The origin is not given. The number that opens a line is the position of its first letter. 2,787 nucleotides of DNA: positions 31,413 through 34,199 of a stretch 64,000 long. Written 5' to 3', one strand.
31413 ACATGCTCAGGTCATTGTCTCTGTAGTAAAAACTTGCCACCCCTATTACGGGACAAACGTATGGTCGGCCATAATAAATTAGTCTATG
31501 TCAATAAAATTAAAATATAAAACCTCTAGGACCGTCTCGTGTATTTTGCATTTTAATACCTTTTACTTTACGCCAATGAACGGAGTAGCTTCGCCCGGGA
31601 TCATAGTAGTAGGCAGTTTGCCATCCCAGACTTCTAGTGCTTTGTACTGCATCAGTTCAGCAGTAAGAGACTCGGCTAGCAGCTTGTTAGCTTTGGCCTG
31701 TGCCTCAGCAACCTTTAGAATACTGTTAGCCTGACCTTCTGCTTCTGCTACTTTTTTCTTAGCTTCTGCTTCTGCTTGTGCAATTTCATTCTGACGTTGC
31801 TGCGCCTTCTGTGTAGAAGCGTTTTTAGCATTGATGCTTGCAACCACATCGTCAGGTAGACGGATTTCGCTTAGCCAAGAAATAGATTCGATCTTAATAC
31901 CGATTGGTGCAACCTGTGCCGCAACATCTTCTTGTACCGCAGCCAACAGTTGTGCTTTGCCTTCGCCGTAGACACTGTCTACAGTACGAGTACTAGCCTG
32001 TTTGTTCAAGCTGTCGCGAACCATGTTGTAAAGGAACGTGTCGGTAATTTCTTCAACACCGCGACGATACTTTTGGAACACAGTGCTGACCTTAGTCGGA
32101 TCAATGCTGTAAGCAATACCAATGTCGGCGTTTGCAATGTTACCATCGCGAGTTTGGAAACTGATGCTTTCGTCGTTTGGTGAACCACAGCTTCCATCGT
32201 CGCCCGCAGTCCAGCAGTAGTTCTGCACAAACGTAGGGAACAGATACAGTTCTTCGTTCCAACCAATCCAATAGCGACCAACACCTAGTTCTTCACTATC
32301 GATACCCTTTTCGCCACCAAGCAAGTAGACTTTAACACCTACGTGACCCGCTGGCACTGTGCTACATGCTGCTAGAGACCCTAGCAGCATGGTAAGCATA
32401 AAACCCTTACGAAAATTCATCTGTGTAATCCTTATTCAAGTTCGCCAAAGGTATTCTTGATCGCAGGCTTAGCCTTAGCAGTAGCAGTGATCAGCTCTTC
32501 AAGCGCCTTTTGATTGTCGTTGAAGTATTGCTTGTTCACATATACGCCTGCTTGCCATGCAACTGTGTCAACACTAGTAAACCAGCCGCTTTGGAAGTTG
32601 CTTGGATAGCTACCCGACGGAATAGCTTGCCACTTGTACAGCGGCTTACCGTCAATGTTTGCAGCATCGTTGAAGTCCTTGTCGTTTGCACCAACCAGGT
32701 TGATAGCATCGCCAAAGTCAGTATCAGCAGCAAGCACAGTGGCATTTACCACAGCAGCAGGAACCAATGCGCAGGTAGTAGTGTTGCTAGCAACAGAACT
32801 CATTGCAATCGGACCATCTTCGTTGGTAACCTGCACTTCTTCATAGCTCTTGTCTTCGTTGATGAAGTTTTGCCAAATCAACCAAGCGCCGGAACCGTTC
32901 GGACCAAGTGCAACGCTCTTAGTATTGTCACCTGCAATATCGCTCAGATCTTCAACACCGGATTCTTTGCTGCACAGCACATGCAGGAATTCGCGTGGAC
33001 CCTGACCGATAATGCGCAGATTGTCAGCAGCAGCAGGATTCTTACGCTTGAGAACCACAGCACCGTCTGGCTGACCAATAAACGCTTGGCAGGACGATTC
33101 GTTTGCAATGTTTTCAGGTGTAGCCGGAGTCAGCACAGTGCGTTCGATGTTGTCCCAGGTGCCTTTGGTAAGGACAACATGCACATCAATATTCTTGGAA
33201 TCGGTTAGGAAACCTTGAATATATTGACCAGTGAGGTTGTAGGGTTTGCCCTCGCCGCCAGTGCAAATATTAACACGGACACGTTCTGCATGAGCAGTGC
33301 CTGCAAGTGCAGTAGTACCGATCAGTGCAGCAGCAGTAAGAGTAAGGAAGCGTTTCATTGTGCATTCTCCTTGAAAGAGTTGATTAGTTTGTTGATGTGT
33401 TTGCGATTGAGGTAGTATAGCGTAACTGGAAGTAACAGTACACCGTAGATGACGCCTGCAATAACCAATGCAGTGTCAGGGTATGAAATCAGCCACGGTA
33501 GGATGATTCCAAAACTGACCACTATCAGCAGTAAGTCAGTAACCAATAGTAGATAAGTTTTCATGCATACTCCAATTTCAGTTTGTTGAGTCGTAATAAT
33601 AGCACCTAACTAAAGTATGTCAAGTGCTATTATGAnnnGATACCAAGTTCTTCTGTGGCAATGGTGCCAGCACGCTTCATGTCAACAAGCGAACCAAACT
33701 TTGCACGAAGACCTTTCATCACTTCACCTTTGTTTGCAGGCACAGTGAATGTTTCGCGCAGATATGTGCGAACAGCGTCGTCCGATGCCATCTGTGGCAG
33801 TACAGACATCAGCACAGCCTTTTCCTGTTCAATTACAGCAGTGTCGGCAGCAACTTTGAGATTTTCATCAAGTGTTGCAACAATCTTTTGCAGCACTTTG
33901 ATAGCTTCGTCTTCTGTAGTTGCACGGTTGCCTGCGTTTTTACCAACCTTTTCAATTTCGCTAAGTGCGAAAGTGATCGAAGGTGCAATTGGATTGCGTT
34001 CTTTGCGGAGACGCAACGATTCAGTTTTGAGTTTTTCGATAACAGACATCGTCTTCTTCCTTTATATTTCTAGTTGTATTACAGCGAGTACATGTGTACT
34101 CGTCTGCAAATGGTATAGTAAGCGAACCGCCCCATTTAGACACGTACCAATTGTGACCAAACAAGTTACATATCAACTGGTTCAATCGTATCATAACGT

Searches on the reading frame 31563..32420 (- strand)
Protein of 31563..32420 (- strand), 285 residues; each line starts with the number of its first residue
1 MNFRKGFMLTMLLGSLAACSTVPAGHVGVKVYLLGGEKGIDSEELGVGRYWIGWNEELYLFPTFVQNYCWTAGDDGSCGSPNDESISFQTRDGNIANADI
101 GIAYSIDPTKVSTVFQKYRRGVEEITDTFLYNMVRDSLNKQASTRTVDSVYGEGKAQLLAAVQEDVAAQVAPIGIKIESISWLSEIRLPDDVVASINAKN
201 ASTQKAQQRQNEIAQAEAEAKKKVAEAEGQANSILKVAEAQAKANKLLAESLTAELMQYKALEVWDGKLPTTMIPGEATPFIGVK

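Call 13: search_protein_families(library=pfam, proteins=[window:31563-32420:-], max_evalue=0.001)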
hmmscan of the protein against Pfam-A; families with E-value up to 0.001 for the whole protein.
window:31563-32420:- (285 aa): 1 family
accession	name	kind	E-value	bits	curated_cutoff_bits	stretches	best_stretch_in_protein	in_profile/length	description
PF01145.31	Band_7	-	9.8e-29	101.1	23.6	1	21-220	2-176/176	SPFH domain / Band 7 family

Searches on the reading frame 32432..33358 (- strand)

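Call 13: search_protein_families(library=pfam, proteins=[window:32432-33358:-], max_evalue=0.001)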
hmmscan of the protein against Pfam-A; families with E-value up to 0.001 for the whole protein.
window:32432-33358:- (308 aa): 1 family
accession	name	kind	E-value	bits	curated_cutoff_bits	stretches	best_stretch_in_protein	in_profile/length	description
PF16868.10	NMT1_3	-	1.3e-12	48.4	27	1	31-278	1-235/289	NMT1-like family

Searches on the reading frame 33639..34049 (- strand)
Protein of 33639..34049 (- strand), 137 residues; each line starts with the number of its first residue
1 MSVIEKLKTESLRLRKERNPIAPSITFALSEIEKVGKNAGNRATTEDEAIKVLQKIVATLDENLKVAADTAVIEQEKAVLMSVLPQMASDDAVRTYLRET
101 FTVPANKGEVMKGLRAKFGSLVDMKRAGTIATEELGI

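Call 71: search_protein_families(library=pfam, proteins=[window:33639-34049:-], max_evalue=0.001)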
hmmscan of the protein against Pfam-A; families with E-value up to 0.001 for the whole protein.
window:33639-34049:- (137 aa): 1 family
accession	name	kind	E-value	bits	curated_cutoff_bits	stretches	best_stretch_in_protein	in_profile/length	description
PF09424.15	YqeY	-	0.00022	21.8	27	1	24-134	22-142/143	Yqey-like protein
